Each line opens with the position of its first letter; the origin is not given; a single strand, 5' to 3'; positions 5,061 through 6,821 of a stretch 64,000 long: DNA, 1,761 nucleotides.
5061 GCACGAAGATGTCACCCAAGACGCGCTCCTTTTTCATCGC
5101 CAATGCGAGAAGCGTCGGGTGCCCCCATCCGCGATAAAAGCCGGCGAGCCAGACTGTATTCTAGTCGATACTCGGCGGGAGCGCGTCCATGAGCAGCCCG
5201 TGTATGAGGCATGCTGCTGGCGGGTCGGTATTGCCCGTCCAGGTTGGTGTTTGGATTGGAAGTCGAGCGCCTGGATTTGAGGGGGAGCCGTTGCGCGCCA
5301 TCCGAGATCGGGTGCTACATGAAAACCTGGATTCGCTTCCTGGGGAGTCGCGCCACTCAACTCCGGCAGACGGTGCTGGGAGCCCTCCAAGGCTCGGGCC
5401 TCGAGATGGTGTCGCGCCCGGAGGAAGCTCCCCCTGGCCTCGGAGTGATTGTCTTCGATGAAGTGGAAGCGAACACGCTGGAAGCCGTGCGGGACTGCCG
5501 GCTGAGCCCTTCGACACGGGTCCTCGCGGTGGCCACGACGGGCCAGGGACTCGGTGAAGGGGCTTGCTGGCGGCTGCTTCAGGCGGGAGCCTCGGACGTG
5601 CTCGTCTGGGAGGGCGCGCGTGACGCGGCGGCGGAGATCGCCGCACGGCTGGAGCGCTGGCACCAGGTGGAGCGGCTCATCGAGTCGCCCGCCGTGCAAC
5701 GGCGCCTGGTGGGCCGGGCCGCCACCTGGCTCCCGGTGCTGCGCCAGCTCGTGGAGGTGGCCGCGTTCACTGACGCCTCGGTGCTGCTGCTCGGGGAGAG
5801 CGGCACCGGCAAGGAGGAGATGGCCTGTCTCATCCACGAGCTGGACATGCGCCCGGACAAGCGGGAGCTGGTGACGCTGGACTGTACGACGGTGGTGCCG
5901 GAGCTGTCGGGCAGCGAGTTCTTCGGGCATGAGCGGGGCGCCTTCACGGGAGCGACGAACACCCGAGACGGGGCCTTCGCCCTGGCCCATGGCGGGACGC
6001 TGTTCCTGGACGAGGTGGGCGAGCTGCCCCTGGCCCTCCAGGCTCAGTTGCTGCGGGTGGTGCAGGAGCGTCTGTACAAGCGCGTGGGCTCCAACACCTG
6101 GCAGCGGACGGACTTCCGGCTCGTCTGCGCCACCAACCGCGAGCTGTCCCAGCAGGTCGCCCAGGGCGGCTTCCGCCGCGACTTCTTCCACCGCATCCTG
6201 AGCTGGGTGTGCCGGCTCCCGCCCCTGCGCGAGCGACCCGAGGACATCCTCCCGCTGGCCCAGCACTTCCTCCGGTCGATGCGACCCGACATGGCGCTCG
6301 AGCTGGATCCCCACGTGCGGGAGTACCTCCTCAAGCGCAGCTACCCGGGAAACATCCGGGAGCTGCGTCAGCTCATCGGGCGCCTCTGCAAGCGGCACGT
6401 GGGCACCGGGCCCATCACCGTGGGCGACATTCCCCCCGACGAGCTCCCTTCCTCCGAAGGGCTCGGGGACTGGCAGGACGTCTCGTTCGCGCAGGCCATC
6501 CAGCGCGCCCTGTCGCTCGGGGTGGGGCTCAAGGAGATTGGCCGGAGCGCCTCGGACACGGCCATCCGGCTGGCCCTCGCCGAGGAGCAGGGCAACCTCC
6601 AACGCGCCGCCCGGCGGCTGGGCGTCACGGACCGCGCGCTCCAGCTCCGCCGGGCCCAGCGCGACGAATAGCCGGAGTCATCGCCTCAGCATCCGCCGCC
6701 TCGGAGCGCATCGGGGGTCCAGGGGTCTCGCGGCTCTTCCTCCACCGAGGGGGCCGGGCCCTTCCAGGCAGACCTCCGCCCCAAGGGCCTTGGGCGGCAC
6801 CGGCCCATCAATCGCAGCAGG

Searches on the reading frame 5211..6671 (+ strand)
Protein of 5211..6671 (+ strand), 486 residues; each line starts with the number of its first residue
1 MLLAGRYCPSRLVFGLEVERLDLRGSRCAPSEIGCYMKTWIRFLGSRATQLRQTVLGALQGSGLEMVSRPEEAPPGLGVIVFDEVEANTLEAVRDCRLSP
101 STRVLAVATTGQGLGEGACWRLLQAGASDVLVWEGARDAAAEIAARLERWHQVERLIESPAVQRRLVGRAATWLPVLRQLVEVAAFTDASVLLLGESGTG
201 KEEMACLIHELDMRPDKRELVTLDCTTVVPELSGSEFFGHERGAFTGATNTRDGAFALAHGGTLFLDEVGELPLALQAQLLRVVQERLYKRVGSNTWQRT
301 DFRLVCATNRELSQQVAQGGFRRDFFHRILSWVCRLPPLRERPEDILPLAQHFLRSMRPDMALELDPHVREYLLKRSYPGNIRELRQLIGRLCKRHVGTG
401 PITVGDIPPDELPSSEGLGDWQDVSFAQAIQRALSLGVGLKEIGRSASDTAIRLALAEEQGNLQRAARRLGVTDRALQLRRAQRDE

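Call 5: search_protein_families(library=pfam, proteins=[window:5211-6671:+], max_evalue=0.01)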
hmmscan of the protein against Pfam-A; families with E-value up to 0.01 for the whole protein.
window:5211-6671:+ (486 aa): 8 families
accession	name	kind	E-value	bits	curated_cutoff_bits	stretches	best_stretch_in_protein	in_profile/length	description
PF00158.32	Sigma54_activat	-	2.2e-53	180.8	20.2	1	177-329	11-162/168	Sigma-54 interaction domain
PF14532.12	Sigma54_activ_2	-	9.5e-14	52.2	25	1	177-339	10-138/138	Sigma-54 interaction domain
PF25601.1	AAA_lid_14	-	7e-13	48.7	27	1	340-410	1-73/87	AAA+ ATPase lid domain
PF01078.27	Mg_chelatase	-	3.3e-07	30.4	20.3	1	178-309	12-157/207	Magnesium chelatase, subunit ChlI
PF07728.20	AAA_5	-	2.1e-06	28.2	22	1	191-311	2-124/139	AAA domain (dynein-related subfamily)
PF02954.25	HTH_8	-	0.00097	19.3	22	1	452-481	10-39/42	Bacterial regulatory protein, Fis family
PF20030.5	bpMoxR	-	0.0057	16.2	27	0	179-310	22-146/205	MoxR domain in the MoxR-vWA-beta-propeller ternary systems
PF00004.35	AAA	-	0.0075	17.2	21.2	0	191-310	1-110/131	ATPase family associated with various cellular activities (AAA)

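Call 9: search_protein_families(library=ncbifam, proteins=[window:5211-6671:+], max_evalue=0.01)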
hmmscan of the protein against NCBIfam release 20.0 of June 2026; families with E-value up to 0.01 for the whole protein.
window:5211-6671:+ (486 aa): 28 families (the best 25 are shown)
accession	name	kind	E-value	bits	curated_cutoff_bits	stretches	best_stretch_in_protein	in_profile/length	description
NF038308.1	RNA_repair_RtcR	equivalog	3.7e-78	263.7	650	1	162-393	178-419/530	RNA repair transcriptional activator RtcR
NF003451.0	PRK05022.1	equivalog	1.4e-77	261.5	476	1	154-482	179-505/512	nitric oxide reductase transcriptional regulator NorR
TIGR01817.1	nifA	equivalog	1e-72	245.6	528.85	1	158-391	190-423/534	nif-specific transcriptional activator NifA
TIGR02974.1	phageshock_pspF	equivalog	2.8e-68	230.6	443.55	1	166-481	1-331/336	phage shock protein operon transcriptional activator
NF008469.0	PRK11361.1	equivalog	8.2e-68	229.2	714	1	176-478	155-448/461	acetoacetate metabolism transcriptional regulator AtoC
TIGR02915.1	PEP_resp_reg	equivalog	1.5e-67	228.4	502.6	1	154-475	126-433/445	PEP-CTERM-box response regulator transcription factor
TIGR01818.1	ntrC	equivalog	5e-67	226.7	558.6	1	162-477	132-456/463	nitrogen regulation protein NR(I)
TIGR02329.1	propionate_PrpR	equivalog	9.6e-63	212.6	499.2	1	165-477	213-520/526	propionate catabolism operon regulatory protein PrpR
NF041552.1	TF_PrdR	equivalog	2.9e-62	210.8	795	1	166-472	269-564/577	sigma-54 dependent transcriptional regulator PrdR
NF011958.0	PRK15429.1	equivalog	3.8e-61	207.6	830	1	164-392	379-608/692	formate hydrogenlyase transcriptional activator FlhA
NF050807.1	TransRegFlbDCaul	equivalog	3.7e-59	200.8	750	1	175-478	129-432/454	sigma-54-dependent transcriptional regulator FlbD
NF008622.0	PRK11608.1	equivalog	4.1e-59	200.2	529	1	164-477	6-316/329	phage shock protein operon transcriptional activator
NF011953.0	PRK15424.1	equivalog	4.2e-59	200.5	703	1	164-477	219-527/538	propionate catabolism operon regulatory protein PrpR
NF041946.1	LuxO_transreg_Vib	equivalog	1.5e-58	198.7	800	1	157-475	126-451/463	quorum-sensing sigma-54 dependent transcriptional regulator LuxO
NF007689.0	PRK10365.1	equivalog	8.2e-56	189.6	760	1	123-477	96-435/441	sigma-54-dependent response regulator transcription factor ZraR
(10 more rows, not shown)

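Call 24: search_protein_families(library=padloc, proteins=[window:5319-6671:+], max_evalue=0.01)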
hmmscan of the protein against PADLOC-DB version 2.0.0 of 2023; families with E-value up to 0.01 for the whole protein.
window:5319-6671:+ (450 aa): 4 families
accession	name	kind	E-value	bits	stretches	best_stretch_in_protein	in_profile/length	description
PDLC01995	RtcR_PspF2--CARF_AAA_HTH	-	8.7e-85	283.7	1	128-442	167-472/481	-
PDLC01993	RtcR--CARF_AAA_HTH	-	2.8e-52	175.8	1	129-358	181-420/523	-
PDLC01994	RtcR_PspF1--CARF_AAA_HTH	-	6.4e-52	175.2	1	140-443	170-463/468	-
PDLC04606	PDC-M37B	-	0.0055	13.9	1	154-175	176-197/390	-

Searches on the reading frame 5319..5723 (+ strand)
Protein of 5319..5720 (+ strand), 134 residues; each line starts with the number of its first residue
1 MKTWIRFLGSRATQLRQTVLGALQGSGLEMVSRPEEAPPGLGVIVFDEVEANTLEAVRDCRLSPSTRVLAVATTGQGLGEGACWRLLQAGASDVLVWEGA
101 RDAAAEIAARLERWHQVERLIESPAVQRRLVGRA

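Call 28: search_protein_families(library=pfam, proteins=[window:5319-5720:+], max_evalue=10)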
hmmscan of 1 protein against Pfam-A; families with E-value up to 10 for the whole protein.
seq(134 aa): 2 families
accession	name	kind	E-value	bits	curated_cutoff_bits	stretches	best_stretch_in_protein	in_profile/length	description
PF00106.31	adh_short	-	0.072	13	26.6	1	70-113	4-46/195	short chain dehydrogenase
PF09456.16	RcsC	-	0.17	12.2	25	1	10-55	5-50/91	RcsC Alpha-Beta-Loop (ABL)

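Call 75: search_solved_structures(query=A4, max_evalue=10)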
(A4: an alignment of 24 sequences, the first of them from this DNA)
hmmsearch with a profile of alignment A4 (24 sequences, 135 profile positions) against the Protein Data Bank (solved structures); distinct sequences matched with E-value up to 10: 11.
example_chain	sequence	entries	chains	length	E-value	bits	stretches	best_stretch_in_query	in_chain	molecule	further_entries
7qz2_A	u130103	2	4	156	0.12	15.7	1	52-108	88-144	Histidine kinase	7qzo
1udr_A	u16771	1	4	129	0.26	14.5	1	29-96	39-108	CHEY PROTEIN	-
8g9j_A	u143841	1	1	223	0.27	14.5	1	46-92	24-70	THR1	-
2pln_A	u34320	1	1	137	0.32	14.3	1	50-114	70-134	Response regulator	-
2hqo_A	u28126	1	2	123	0.33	14.2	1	50-114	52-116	Putative TRANSCRIPTIONAL REGULATOR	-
1qup_A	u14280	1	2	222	0.63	13.3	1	11-76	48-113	SUPEROXIDE DISMUTASE 1 COPPER CHAPERONE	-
4j29_A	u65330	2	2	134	0.67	13.2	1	27-106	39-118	Engineered Protein OR258 | DE NOVO DESIGNED PROTEIN OR258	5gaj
5u9m_B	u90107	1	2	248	0.72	13.1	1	11-75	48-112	Superoxide dismutase 1 copper chaperone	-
2hqr_A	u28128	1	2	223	0.73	13.1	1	50-114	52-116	Putative TRANSCRIPTIONAL REGULATOR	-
1jk9_B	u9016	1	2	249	0.73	13.1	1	11-75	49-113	copper chaperone for superoxide dismutase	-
8g9k_A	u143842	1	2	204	0.95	12.7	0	47-92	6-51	THR2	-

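Call 78: search_protein_families(library=padloc, alignment_id=A4, max_evalue=1)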
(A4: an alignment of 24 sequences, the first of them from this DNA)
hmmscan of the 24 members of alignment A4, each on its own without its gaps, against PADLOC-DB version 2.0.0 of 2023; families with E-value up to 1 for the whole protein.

A. member 1, seq(135 aa): 0 families

B. families by the number of members that match (of 24 scanned): 2 families
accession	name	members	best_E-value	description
PDLC00629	ZorD1|ZorD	1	0.00087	"SWI2/SNF2 helicase, Mrr-like nuclease"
PDLC00286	PtuA1|PtuA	1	0.038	AAA ATPase domain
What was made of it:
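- On RtcR: The N-terminal domains hit no CARF-containing (RtcR-type) model (call 78).
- Closest known: RtcR at rtcBA. Different: None of 24 N-terminal domains matched a CARF-containing (RtcR-type) model (call 78).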

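Call 79: search_protein_families(library=pfam, alignment_id=A4, max_evalue=1)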
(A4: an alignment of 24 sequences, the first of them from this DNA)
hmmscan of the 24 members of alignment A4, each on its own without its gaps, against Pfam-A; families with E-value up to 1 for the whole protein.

A. member 1, seq(135 aa): 2 families
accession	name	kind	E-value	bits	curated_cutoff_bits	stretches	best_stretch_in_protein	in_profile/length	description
PF00106.31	adh_short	-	0.066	13.1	26.6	1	70-113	4-46/195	short chain dehydrogenase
PF09456.16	RcsC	-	0.17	12.2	25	1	10-55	5-50/91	RcsC Alpha-Beta-Loop (ABL)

B. families by the number of members that match (of 24 scanned): 12 families
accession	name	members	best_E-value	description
PF05331.17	DUF742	1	0.0019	Protein of unknown function (DUF742)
PF13503.11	DUF4123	1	0.0055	Domain of unknown function (DUF4123)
PF20395.3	CTD3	1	0.0063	C-terminal domain 3 of the ABC-three component (ABC-3C) systems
PF25375.1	Lin-15B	1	0.024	Lin-15B-like domain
PF07659.16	DUF1599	1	0.034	Nucleotide modification associated domain 1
PF21185.3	RecD_N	1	0.037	RecBCD enzyme subunit RecD, N-terminal domain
PF00106.31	adh_short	1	0.066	short chain dehydrogenase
PF06363.16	Picorna_P3A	1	0.087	Picornaviridae P3A protein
PF01343.23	Peptidase_S49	1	0.13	Peptidase family S49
PF18985.5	DUF5718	1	0.14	Family of unknown function (DUF5718)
PF09456.16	RcsC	1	0.17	RcsC Alpha-Beta-Loop (ABL)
PF13531.11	SBP_bac_11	1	0.25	Bacterial extracellular solute-binding protein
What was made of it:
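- On NtrC-type response-regulator activators: There is no Response_reg hit for any of 24 N-terminal domains (call 79).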
